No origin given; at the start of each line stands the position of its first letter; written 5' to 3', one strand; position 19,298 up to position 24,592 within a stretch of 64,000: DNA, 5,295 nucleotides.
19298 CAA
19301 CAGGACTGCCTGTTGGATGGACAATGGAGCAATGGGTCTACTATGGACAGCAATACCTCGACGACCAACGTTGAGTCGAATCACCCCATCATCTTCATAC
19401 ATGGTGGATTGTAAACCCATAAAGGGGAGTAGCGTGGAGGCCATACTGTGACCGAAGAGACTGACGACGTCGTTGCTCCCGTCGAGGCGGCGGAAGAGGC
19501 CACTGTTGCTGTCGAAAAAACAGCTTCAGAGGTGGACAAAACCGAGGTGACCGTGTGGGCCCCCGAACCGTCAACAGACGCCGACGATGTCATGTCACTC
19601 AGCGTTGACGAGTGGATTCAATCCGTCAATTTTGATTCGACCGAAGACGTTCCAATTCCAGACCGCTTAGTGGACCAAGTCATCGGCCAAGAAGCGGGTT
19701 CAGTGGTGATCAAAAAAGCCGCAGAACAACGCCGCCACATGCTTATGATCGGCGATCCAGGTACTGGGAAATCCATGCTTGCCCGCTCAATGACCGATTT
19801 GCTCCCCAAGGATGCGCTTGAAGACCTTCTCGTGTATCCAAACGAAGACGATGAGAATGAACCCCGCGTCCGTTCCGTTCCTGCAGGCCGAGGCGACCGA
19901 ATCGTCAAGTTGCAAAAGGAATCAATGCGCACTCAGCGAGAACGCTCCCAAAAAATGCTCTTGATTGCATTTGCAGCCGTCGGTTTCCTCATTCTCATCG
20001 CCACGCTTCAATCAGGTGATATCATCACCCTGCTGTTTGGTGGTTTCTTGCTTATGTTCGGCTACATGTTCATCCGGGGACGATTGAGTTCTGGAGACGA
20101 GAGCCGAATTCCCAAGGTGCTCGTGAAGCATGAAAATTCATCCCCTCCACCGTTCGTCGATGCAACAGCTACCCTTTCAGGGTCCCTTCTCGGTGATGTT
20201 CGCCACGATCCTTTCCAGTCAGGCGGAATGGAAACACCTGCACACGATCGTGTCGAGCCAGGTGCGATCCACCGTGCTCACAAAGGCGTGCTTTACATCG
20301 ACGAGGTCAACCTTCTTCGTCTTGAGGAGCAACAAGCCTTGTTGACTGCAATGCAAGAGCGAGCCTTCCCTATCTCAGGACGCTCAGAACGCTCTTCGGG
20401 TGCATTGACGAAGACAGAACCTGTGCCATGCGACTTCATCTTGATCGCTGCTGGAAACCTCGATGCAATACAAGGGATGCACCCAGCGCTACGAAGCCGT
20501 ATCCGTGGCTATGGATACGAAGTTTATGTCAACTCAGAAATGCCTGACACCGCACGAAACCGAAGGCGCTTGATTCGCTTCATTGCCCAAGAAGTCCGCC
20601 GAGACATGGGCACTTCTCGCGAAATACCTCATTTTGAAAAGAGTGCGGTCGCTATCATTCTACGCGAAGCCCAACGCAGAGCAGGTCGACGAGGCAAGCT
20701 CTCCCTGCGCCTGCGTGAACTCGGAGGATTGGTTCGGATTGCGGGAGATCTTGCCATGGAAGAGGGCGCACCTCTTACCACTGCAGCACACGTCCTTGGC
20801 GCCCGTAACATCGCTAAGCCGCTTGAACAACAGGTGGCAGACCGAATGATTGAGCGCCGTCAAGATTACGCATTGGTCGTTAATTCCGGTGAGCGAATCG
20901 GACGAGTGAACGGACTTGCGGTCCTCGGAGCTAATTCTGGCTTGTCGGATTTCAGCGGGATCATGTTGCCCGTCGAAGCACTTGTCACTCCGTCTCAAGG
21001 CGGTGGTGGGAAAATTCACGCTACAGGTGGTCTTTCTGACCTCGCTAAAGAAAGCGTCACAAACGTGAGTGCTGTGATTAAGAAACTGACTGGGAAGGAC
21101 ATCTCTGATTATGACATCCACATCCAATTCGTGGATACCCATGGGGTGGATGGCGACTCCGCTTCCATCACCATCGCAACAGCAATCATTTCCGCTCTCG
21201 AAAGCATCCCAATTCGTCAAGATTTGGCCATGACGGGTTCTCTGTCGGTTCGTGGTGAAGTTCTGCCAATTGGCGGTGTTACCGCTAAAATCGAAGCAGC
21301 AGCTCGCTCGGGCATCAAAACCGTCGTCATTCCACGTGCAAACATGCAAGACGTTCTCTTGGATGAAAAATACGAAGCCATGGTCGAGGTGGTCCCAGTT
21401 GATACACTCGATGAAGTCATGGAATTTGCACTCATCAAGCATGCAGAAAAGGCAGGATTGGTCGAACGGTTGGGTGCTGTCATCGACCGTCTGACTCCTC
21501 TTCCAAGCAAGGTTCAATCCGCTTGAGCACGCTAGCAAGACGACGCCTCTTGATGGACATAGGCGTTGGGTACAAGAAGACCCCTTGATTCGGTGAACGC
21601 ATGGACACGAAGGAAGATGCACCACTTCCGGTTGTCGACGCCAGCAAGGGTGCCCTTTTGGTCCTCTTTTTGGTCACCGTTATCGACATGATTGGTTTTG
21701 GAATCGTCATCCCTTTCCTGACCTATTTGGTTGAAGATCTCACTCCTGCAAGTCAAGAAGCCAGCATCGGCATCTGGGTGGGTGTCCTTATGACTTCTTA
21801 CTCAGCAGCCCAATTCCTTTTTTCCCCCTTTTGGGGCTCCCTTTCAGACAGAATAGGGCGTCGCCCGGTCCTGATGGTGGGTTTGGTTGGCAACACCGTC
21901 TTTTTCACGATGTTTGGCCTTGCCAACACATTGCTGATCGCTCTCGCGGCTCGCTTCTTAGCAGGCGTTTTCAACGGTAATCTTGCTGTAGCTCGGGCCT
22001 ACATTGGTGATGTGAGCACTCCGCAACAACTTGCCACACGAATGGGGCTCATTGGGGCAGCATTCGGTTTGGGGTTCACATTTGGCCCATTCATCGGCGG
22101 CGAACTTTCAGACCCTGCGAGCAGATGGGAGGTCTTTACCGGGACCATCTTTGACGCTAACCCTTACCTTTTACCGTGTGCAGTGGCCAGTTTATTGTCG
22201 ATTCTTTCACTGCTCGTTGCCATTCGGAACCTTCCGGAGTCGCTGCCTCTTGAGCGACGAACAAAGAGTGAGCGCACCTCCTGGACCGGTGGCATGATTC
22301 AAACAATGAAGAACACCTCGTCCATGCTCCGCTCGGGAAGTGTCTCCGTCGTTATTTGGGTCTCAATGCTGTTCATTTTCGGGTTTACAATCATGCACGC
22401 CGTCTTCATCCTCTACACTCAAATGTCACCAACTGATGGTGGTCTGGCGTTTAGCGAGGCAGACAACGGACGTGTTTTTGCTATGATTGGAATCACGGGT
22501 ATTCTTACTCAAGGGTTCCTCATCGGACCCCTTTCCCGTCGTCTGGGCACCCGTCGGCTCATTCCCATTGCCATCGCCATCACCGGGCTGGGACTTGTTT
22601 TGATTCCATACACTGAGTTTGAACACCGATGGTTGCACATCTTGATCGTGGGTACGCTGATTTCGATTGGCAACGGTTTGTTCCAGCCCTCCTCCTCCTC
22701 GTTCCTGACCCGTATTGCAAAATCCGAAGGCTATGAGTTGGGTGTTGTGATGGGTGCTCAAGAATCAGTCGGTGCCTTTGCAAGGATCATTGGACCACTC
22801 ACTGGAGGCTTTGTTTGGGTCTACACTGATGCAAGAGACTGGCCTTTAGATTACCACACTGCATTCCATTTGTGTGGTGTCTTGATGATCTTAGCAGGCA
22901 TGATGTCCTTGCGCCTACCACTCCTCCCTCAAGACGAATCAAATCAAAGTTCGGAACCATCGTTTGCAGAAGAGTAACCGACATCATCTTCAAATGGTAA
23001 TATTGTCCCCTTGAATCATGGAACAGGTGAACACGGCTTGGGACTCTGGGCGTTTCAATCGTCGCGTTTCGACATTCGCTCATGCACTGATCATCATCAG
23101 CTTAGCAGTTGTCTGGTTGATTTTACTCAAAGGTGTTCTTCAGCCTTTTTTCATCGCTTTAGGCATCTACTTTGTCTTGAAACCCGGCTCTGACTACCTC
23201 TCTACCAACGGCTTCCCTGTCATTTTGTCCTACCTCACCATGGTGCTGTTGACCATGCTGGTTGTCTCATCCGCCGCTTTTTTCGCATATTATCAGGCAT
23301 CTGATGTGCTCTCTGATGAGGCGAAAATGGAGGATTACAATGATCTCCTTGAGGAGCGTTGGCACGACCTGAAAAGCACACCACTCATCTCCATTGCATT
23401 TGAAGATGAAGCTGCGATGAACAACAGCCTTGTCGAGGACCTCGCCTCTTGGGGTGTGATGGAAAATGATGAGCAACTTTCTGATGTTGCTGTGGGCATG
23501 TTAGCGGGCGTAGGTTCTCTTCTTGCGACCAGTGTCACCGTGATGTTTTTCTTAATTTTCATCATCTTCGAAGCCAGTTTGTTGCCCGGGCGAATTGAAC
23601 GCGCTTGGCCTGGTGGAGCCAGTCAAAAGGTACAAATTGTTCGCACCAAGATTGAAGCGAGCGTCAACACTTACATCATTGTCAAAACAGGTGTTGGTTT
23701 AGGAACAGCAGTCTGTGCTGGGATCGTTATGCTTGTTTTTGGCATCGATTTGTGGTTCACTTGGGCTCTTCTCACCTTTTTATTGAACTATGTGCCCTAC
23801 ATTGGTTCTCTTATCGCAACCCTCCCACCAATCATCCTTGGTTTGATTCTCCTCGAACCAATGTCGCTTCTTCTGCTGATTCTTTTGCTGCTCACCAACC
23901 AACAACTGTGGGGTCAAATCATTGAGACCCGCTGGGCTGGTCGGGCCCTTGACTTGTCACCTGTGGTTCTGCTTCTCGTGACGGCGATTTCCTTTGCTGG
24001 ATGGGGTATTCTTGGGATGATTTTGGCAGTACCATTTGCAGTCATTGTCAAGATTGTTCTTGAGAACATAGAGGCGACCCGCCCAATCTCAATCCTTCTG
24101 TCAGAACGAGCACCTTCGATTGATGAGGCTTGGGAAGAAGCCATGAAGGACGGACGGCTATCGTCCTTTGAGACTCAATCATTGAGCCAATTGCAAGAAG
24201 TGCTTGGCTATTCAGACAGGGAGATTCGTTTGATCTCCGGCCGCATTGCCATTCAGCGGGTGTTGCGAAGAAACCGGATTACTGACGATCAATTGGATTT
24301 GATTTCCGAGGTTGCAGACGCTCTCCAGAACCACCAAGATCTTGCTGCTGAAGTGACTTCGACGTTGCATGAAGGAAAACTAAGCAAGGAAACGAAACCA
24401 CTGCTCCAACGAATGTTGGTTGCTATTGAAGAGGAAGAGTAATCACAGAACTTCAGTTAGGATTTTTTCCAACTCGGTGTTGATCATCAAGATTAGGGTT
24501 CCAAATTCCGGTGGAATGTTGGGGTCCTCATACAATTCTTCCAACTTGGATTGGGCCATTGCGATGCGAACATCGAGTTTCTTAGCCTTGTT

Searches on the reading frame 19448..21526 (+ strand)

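Call 17: search_protein_families(library=pfam, proteins=[window:19448-21526:+], max_evalue=0.001)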
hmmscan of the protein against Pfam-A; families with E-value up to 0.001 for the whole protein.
window:19448-21526:+ (692 aa): 13 families
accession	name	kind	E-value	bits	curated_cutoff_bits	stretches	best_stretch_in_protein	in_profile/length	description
PF05362.19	Lon_C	-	4.5e-34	118.3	21.1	1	482-663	25-204/205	Lon protease (S16) C-terminal proteolytic domain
PF01078.27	Mg_chelatase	-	3.9e-15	56.3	20.3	2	76-126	3-53/207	Magnesium chelatase, subunit ChlI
PF00158.32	Sigma54_activat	-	3.9e-11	43.4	20.2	1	264-314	80-129/168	Sigma-54 interaction domain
PF07728.20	AAA_5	-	1.9e-10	41.3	22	1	272-351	58-138/139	AAA domain (dynein-related subfamily)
PF13541.12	ChlI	-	6.3e-09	36.2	27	1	521-632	10-121/121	Subunit ChlI of Mg-chelatase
PF20436.4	LonB_AAA-LID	-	3.6e-08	33.8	22.4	1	395-452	1-58/65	Archaeal LonB, AAA+ ATPase LID domain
PF00493.29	MCM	-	5e-08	32.8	23.3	0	269-306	112-149/224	MCM P-loop domain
PF13401.12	AAA_22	-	7.4e-06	26.8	27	1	94-145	4-55/130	AAA domain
PF13654.12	AAA_32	-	4.3e-05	23.9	21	1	235-337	4-108/133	LonB-like, AAA domain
PF00004.35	AAA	-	0.0001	23.2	21.2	0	98-116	1-19/131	ATPase family associated with various cellular activities (AAA)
PF06068.19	TIP49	-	0.00012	21.8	23.8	0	69-119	21-74/347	TIP49 P-loop domain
PF12775.13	AAA_7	-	0.00041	20.4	25.8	1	85-124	23-62/181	P-loop containing dynein motor region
PF07726.17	AAA_3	-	0.00068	20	27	0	279-314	63-98/131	ATPase family associated with various cellular activities (AAA)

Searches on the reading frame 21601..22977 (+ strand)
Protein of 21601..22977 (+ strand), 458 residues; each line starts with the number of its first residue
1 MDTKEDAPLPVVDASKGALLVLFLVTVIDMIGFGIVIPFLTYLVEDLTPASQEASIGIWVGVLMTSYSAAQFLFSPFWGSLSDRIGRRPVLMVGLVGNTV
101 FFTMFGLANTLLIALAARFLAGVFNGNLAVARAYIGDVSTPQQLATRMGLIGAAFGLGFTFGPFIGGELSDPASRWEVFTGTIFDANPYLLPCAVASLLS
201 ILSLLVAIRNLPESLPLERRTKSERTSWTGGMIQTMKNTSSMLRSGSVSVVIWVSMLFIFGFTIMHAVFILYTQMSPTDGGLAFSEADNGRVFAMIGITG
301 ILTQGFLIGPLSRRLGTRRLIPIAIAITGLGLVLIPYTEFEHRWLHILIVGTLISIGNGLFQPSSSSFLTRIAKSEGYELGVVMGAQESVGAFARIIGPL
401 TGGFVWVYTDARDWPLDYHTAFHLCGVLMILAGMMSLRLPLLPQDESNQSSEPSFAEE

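Call 17: search_protein_families(library=pfam, proteins=[window:21601-22977:+], max_evalue=0.001)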
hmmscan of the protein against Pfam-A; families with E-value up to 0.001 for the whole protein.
window:21601-22977:+ (458 aa): 3 families
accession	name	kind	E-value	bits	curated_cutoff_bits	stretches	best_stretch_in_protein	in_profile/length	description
PF07690.21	MFS_1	-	3.2e-47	161.6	33.4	2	22-304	1-255/347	Major Facilitator Superfamily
PF12832.13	MFS_1_like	-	4e-09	36.4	25.2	2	18-174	213-366/373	MFS_1 like family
PF00083.30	Sugar_tr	-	3.4e-06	26.6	22.3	1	53-214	41-194/452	Sugar (and other) transporter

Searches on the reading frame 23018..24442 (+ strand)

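Call 17: search_protein_families(library=pfam, proteins=[window:23018-24442:+], max_evalue=0.001)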
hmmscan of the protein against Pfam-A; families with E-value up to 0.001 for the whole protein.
window:23018-24442:+ (474 aa): 1 family
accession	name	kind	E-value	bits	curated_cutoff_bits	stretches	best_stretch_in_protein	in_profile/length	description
PF01594.21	AI-2E_transport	-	2.2e-37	129.4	34.3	1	24-351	7-326/327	AI-2E family transporter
